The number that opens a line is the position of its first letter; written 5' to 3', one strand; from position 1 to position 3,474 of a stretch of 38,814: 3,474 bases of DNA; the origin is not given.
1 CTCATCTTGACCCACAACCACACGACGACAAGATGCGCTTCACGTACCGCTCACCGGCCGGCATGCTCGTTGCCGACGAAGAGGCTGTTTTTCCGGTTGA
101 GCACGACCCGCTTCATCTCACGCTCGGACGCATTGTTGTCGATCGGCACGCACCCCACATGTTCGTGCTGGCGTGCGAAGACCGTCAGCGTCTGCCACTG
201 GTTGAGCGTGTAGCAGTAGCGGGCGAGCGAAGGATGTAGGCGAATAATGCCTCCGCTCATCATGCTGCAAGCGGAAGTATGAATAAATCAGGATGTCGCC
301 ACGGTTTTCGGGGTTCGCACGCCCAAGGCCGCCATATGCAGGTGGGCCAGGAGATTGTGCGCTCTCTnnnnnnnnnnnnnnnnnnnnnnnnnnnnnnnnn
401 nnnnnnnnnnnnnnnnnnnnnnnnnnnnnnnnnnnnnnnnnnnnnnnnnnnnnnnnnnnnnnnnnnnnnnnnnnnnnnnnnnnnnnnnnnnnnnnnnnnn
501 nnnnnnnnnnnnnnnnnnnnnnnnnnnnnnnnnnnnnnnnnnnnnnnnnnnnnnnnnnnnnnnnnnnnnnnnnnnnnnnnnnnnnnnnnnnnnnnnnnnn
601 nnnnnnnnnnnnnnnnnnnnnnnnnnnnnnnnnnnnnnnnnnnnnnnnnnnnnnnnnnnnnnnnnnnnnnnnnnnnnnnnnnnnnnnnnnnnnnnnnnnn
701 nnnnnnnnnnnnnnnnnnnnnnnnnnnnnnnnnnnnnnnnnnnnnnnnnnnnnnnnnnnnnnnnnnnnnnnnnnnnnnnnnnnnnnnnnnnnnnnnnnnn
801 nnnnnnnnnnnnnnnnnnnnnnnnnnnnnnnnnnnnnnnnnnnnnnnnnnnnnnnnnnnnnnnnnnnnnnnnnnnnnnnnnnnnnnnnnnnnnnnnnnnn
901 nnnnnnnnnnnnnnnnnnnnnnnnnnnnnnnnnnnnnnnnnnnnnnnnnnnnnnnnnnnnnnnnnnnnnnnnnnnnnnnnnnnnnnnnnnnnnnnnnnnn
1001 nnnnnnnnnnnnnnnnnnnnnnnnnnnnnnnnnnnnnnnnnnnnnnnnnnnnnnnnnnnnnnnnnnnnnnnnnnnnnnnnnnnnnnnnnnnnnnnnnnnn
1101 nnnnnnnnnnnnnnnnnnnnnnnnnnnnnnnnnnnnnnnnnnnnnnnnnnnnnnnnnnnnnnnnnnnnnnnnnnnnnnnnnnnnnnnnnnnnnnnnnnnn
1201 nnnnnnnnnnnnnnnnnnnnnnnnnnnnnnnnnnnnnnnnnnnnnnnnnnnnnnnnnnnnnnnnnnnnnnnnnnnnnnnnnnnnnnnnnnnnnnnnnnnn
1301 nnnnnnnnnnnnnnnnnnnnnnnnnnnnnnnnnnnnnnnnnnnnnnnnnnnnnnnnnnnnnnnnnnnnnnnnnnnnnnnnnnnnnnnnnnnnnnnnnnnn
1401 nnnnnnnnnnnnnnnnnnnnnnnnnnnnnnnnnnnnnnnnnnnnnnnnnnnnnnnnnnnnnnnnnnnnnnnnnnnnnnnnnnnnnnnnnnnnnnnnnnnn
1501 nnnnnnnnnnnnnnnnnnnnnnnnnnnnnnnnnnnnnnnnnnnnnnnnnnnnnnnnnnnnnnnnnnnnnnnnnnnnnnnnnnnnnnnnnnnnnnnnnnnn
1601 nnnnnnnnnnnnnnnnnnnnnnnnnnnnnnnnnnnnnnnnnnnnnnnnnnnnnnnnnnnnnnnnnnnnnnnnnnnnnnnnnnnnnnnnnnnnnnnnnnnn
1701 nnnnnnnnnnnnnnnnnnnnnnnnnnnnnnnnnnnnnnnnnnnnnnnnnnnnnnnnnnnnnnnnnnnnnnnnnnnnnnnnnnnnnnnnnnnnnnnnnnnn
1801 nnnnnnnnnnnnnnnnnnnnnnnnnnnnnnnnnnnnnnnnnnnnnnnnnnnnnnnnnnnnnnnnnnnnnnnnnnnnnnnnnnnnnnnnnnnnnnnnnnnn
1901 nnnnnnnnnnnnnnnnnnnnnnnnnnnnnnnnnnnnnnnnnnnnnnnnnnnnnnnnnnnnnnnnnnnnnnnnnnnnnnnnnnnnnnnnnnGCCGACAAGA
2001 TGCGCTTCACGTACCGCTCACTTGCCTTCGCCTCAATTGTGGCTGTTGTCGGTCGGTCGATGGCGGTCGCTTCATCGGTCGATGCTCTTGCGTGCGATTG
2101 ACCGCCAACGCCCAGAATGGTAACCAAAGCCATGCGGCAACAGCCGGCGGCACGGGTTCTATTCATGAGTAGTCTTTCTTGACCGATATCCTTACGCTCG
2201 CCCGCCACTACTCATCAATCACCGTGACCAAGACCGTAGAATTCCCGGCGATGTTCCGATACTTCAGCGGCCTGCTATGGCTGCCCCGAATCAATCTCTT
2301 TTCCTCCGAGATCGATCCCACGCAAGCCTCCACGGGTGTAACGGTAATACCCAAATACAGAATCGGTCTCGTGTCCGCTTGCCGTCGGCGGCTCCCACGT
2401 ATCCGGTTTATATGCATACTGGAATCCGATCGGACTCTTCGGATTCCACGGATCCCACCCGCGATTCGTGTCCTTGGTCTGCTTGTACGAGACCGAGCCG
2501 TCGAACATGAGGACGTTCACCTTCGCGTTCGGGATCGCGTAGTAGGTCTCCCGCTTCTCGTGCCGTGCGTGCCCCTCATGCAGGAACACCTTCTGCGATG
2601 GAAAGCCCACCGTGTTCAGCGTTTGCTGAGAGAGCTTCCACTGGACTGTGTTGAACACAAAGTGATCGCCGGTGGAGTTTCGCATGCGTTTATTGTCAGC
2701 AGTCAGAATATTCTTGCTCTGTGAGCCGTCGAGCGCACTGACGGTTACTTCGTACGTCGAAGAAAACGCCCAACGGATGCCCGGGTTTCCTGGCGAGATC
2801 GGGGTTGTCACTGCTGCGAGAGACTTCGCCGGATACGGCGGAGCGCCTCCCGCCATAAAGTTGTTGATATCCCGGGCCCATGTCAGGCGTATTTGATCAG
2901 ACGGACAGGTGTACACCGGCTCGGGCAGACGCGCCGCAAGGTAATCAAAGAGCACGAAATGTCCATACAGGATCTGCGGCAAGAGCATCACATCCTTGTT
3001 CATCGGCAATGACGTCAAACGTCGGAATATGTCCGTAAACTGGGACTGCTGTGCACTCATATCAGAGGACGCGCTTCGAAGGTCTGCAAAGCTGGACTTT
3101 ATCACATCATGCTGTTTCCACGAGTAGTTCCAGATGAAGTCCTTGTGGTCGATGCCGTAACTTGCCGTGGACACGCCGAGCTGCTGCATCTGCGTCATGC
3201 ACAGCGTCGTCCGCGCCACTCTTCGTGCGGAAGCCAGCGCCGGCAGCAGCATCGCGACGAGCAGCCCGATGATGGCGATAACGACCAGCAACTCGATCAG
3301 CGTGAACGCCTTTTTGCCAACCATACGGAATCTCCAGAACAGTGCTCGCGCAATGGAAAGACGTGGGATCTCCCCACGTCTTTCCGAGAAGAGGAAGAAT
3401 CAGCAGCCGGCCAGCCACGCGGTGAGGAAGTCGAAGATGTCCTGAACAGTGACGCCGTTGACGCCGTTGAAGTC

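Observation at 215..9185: Composite-transposon-like arrangement: two diverged inverted IS481-like copies bracketing a 5.5-kb secretion-related cargo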

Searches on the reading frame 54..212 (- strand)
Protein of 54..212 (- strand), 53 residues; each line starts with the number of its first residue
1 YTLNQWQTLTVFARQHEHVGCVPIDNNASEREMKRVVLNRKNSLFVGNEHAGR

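Call 48: search_protein_families(library=pfam, proteins=[window:54-212:-], max_evalue=0.1)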
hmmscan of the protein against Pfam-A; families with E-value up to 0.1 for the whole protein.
window:54-212:- (53 aa): 1 family
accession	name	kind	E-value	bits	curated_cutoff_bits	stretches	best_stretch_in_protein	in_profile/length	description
PF03050.20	DDE_Tnp_IS66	-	2.5e-12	47.2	23.1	1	1-52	235-282/284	Transposase IS66 family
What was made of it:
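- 54..212 (-): C-terminal fragment of an IS66-family transposase (TnpC). This is the outer left flank of IS copy A. Pfam DDE_Tnp_IS66 positions 235-282/284, E 2.5e-12 (call 48).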

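Call 49: search_protein_families(library=ncbifam, proteins=[window:54-212:-], max_evalue=0.1)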
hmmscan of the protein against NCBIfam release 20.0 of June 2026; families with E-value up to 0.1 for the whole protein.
window:54-212:- (53 aa): 1 family
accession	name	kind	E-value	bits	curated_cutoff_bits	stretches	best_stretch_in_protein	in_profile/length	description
NF033517.1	transpos_IS66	equivalog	1.8e-12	47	180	1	1-52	309-356/387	IS66 family transposase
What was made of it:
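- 2..59 (-): Terminal segment of a second IS66-like element, which runs off the contig start. It is a 93% direct repeat of 1969-2026 and cuts the IS66 transposase fragment next to it. It abuts the IS66 TnpC fragment at model position 356/387 (call 49).
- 54..212 (-): NCBIfam transpos_IS66 positions 309-356/387 (call 49).
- The left flank is IS66 TnpC model positions 309-356 (calls 48, 49).
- Tried and rejected: They have no Pfam or NCBIfam hit (calls 48, 49).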

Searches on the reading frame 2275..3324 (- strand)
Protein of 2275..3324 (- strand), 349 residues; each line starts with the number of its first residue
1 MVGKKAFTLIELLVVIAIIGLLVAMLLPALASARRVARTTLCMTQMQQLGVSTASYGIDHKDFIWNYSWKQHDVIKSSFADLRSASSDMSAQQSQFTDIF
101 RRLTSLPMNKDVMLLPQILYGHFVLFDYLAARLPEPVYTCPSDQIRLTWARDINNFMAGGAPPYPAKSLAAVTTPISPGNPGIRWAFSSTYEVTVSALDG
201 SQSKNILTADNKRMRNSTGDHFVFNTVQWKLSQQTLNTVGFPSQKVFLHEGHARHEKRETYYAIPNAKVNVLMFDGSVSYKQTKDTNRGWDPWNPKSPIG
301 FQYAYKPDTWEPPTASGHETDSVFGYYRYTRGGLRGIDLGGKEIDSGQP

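Call 6: search_protein_families(library=pfam, proteins=[window:2275-3324:-], max_evalue=0.01)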
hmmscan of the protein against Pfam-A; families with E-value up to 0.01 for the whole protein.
window:2275-3324:- (349 aa): 2 families
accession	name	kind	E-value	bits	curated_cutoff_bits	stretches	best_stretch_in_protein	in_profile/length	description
PF07963.17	N_methyl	-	3.5e-06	26.8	21.2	1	3-27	3-27/27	Prokaryotic N-terminal methylation motif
PF07596.16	SBP_bac_10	-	0.0039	17.7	23.3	0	32-63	2-33/268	Protein of unknown function (DUF1559)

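Call 12: search_protein_families(library=ncbifam, proteins=[window:2275-3324:-], max_evalue=0.01)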
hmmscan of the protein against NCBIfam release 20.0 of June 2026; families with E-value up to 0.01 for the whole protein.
window:2275-3324:- (349 aa): 9 families
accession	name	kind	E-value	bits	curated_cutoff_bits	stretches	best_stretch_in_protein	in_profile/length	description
TIGR01710.1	typeII_sec_gspG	equivalog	2.2e-08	34.2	88.85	1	6-62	2-58/134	type II secretion system major pseudopilin GspG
NF040999.1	pilin_ComGC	equivalog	3.1e-07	30.5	75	1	4-63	1-60/84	competence type IV pilus major pilin ComGC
TIGR02532.1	IV_pilin_GFxxxE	domain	2e-06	27.4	16.3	1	5-27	2-24/24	prepilin-type N-terminal cleavage/methylation domain-containing protein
TIGR01708.2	typeII_sec_gspH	equivalog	8.2e-06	25.9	80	1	6-34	3-31/169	type II secretion system minor pseudopilin GspH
NF041013.1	T4P_ComGE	equivalog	1.3e-05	25.2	49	1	4-35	3-34/83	competence type IV pilus minor pilin ComGE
NF007862.0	PRK10574.1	equivalog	7.1e-05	23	138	1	3-37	3-37/145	prepilin peptidase-dependent pilin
NF041775.1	typeIV_PilA_Myxo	equivalog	0.00027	21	400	1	5-41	11-47/214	type IV pilin protein PilA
TIGR02596.1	TIGR02596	subfamily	0.00041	20.5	70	1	7-34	1-28/196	Verru_Chthon cassette protein D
NF040982.1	ComGD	equivalog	0.0017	18.7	70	1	4-48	1-45/139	competence type IV pilus minor pilin ComGD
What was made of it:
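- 2275..3324 (-): Prepilin-type N-terminal methylation-domain protein, 349 aa. Pfam N_methyl 26.8 bits; TIGR02532; the DUF1559 hit is sub-threshold (calls 6, 12).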

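Call 28: find_encoding_contigs(protein=window:2275-3324:-, flank=5000, max_places=10)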
Protein window:2275-3324:- (349 aa): 5 contigs read that carry it; 3 places shown.
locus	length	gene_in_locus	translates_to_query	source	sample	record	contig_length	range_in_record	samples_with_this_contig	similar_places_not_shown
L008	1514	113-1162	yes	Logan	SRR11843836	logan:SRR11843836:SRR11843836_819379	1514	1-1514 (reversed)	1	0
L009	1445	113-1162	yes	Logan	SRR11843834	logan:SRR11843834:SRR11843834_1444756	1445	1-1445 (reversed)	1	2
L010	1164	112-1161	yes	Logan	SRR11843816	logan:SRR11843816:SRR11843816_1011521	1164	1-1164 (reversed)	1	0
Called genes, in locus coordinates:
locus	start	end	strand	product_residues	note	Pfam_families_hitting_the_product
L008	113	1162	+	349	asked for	PF07963:N_methyl (weak)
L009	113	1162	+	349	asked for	PF07963:N_methyl (weak)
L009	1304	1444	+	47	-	?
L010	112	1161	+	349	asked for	PF07963:N_methyl (weak)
